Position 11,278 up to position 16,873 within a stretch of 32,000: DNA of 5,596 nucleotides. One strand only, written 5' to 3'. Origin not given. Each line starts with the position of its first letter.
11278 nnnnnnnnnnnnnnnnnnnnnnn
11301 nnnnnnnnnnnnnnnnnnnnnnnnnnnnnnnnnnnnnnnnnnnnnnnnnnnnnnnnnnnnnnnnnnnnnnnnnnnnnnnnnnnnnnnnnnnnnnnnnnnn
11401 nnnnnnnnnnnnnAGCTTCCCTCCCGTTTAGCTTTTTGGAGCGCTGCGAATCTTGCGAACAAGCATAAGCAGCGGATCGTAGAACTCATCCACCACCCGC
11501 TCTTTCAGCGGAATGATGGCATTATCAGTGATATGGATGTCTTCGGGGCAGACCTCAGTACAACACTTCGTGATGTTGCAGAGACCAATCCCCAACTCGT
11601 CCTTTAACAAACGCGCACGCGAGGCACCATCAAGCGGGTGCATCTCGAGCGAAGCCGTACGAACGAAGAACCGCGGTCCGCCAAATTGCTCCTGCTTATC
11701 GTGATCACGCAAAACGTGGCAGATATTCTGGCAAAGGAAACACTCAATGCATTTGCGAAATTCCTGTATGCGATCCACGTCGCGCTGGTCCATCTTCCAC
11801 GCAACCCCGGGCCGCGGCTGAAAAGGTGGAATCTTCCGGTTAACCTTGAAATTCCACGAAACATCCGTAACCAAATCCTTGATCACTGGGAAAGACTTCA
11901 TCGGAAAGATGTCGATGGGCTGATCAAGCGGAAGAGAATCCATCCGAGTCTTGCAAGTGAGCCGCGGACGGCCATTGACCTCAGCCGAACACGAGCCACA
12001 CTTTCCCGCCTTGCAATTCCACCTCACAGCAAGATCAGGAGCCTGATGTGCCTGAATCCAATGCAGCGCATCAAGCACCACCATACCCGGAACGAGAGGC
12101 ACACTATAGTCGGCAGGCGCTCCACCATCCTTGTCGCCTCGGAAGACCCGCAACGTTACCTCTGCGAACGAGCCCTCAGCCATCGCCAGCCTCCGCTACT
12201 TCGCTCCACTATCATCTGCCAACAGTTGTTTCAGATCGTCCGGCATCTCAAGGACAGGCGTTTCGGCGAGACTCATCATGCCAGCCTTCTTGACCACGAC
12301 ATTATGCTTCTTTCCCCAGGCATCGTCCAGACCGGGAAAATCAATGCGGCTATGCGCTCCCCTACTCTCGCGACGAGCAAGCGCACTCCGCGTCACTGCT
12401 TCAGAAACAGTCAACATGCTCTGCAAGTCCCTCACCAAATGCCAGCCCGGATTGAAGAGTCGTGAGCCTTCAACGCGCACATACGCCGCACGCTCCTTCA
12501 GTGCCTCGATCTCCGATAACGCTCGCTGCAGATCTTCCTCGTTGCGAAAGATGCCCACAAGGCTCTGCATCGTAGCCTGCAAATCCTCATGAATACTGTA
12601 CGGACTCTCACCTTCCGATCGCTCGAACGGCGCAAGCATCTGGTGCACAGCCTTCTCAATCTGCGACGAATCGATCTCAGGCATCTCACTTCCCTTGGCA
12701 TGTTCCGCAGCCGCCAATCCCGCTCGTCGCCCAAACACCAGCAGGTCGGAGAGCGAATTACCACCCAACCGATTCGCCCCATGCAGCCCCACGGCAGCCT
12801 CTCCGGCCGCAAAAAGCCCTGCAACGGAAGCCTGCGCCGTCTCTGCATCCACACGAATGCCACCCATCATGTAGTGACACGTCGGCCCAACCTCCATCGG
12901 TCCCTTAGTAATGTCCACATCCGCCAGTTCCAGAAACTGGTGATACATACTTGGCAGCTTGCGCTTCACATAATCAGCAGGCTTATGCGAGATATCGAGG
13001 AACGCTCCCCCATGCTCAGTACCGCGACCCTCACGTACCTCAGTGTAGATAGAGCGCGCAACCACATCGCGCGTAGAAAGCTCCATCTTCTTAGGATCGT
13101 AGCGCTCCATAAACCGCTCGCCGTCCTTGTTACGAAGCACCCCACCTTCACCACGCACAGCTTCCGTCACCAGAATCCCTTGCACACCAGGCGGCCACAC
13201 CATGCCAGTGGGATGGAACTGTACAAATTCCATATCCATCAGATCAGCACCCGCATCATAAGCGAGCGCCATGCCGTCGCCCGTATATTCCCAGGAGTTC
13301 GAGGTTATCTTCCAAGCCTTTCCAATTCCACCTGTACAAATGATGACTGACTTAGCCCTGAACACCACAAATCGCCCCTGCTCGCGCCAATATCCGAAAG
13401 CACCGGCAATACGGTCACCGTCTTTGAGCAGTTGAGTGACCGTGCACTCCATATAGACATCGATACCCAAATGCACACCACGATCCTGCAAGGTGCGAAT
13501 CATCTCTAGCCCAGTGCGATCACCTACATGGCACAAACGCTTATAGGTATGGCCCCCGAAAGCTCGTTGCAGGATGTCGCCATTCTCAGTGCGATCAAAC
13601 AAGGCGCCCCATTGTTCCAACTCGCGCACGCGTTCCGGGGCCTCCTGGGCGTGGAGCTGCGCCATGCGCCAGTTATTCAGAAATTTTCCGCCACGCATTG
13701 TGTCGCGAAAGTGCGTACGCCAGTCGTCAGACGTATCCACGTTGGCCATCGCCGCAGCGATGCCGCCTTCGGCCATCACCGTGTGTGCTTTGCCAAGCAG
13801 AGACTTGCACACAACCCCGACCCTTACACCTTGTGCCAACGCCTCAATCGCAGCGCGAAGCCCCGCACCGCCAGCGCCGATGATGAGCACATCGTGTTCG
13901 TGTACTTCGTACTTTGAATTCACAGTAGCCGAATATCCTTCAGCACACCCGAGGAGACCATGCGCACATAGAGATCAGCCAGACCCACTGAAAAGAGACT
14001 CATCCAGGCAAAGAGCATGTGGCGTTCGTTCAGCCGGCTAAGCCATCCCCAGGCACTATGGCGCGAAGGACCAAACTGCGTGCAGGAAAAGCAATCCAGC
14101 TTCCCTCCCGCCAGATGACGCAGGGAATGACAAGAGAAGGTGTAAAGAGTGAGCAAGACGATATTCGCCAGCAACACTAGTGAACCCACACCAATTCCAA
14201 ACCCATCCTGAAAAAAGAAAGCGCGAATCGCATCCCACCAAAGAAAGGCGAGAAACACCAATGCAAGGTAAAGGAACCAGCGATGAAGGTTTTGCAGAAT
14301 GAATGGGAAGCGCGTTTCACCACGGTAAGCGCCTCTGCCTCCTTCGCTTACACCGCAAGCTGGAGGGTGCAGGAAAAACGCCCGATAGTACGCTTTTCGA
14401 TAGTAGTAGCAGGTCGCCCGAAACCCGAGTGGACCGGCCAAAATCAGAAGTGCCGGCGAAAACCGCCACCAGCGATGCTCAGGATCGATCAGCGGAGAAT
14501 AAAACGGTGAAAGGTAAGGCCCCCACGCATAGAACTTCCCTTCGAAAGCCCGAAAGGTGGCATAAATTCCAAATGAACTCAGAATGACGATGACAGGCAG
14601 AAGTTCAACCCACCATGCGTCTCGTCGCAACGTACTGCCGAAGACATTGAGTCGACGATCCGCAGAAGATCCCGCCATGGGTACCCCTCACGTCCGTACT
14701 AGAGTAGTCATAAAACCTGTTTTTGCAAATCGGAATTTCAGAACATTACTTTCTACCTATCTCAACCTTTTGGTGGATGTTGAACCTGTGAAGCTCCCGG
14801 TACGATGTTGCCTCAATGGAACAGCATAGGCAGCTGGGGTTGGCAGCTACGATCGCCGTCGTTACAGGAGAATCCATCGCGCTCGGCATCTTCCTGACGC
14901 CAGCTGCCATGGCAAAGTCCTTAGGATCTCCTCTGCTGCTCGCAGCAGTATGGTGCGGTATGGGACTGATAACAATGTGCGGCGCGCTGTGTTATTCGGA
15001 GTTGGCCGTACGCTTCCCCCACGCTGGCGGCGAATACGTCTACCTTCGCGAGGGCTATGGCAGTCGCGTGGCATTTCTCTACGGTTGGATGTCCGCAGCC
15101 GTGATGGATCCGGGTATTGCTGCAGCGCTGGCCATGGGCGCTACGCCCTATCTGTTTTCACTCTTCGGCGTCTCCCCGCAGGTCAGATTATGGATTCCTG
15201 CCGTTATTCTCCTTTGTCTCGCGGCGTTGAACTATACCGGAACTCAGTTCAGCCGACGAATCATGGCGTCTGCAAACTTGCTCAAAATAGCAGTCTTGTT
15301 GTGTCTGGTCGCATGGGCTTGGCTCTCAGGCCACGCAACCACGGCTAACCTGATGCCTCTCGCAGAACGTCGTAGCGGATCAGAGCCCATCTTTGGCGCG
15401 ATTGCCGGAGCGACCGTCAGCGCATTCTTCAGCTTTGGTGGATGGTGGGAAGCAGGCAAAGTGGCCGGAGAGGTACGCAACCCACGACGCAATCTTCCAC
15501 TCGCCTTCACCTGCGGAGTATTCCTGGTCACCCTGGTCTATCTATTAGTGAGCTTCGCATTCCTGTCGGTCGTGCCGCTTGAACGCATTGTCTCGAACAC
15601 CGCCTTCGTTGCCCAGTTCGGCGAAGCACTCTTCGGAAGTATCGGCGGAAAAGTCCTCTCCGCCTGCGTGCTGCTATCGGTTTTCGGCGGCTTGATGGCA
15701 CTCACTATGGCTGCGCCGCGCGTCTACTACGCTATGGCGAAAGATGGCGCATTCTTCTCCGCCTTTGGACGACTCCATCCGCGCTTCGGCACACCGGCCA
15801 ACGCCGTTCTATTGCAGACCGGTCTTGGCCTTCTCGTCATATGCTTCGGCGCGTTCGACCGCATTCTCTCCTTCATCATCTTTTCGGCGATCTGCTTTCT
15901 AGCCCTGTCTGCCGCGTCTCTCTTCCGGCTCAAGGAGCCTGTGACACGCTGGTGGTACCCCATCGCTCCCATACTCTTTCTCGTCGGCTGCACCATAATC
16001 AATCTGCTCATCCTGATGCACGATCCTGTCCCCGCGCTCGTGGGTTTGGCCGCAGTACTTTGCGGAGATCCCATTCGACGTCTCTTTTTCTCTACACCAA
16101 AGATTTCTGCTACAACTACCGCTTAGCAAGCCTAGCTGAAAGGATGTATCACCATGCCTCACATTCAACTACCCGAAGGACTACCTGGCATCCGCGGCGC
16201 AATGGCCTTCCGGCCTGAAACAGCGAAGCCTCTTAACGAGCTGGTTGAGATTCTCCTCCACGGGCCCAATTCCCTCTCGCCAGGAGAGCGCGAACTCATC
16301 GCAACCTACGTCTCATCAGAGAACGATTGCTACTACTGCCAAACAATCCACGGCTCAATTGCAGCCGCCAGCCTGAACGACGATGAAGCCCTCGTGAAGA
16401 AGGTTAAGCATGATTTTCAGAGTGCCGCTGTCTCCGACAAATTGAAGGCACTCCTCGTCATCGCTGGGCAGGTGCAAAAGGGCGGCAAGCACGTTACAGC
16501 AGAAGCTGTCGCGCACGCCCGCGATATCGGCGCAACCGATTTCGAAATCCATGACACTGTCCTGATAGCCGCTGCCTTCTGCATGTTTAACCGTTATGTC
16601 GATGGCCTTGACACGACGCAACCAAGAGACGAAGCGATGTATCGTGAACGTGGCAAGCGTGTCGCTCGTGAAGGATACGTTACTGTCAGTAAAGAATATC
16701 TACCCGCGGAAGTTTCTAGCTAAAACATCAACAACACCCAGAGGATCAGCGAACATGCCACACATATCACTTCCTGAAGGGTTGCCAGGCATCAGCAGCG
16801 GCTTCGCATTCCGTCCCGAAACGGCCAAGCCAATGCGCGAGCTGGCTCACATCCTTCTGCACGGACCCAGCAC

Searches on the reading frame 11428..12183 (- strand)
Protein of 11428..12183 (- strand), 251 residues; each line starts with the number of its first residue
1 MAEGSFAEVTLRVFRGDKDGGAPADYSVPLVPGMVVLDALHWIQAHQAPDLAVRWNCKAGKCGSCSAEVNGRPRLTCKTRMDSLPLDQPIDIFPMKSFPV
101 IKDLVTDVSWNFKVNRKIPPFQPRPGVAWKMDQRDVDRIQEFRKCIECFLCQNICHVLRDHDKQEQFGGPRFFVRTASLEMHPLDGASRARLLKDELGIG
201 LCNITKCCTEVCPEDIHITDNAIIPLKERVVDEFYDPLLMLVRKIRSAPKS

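Call 8: search_protein_families(library=pfam, proteins=[window:11428-12183:-], max_evalue=0.01)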
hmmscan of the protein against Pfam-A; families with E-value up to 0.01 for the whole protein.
window:11428-12183:- (251 aa): 5 families
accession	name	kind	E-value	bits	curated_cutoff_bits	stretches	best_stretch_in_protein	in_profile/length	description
PF13085.11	Fer2_3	-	9.1e-24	84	27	1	11-109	2-103/107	2Fe-2S iron-sulfur cluster binding domain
PF13183.11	Fer4_8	-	7.4e-07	30.1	27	1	142-216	2-68/68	4Fe-4S dicluster domain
PF13534.11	Fer4_17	-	0.00014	22.8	22.2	1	144-217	1-61/61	4Fe-4S dicluster domain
PF00111.32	Fer2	-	0.00055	20.3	21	1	41-78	24-73/77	2Fe-2S iron-sulfur cluster binding domain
PF12838.12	Fer4_7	-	0.005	17.7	27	1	144-216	1-52/52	4Fe-4S dicluster domain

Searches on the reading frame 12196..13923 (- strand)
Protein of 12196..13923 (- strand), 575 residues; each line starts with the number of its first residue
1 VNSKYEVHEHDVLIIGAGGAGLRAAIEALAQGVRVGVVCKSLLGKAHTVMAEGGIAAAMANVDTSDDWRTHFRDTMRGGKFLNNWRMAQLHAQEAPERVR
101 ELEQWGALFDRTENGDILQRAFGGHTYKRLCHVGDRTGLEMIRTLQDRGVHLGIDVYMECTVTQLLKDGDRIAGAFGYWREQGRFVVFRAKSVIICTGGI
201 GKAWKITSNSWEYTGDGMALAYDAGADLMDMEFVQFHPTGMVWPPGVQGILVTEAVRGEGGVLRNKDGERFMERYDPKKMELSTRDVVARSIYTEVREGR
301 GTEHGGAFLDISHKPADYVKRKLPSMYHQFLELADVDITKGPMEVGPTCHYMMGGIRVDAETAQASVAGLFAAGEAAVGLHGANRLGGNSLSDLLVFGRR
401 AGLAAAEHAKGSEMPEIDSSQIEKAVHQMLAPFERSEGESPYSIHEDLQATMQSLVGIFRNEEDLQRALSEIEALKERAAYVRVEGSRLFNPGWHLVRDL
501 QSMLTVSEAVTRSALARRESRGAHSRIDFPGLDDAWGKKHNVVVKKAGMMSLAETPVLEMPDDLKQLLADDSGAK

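Call 8: search_protein_families(library=pfam, proteins=[window:12196-13923:-], max_evalue=0.01)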
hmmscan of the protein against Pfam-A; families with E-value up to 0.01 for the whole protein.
window:12196-13923:- (575 aa): 8 families
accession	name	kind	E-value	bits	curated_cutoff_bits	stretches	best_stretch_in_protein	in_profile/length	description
PF00890.30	FAD_binding_2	-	1.8e-93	314.4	20.4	1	11-391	1-414/414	FAD binding domain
PF02910.25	Succ_DH_flav_C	-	7.9e-27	94.2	20.8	1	445-556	1-115/130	Fumarate reductase flavoprotein C-term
PF07992.20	Pyr_redox_2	-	1.6e-07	31.4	26.1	1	10-38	1-29/291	Pyridine nucleotide-disulphide oxidoreductase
PF01266.30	DAO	-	1.9e-07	31.4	27.9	1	11-199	1-204/353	FAD dependent oxidoreductase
PF03486.20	HI0933_like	-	3.1e-07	30.5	50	1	10-41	1-32/244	HI0933-like protein Rossmann domain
PF01494.25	FAD_binding_3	-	0.00039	20.2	22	1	10-201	2-161/349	FAD binding domain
PF12831.13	FAD_oxidored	-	0.0031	17.3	27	0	11-198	1-145/416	FAD dependent oxidoreductase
PF01946.23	Thi4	-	0.0059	16.3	26.2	0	6-41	14-50/235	Thi4 family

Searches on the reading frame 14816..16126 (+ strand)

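Call 8: search_protein_families(library=pfam, proteins=[window:14816-16126:+], max_evalue=0.01)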
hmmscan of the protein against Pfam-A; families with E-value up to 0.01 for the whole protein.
window:14816-16126:+ (436 aa): 2 families
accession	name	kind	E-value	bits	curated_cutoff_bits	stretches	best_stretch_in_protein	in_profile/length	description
PF13520.12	AA_permease_2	-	1.4e-50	172.9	27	1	7-400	1-404/427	Amino acid permease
PF00324.27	AA_permease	-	4.3e-30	105.3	24.6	1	18-401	8-422/470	Amino acid permease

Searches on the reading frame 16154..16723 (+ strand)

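Call 8: search_protein_families(library=pfam, proteins=[window:16154-16723:+], max_evalue=0.01)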
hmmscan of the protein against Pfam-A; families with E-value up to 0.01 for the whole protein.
window:16154-16723:+ (189 aa): 1 family
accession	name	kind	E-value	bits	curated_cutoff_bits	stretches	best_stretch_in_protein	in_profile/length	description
PF02627.25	CMD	-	1.1e-10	41.8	23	1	21-72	1-51/84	Carboxymuconolactone decarboxylase family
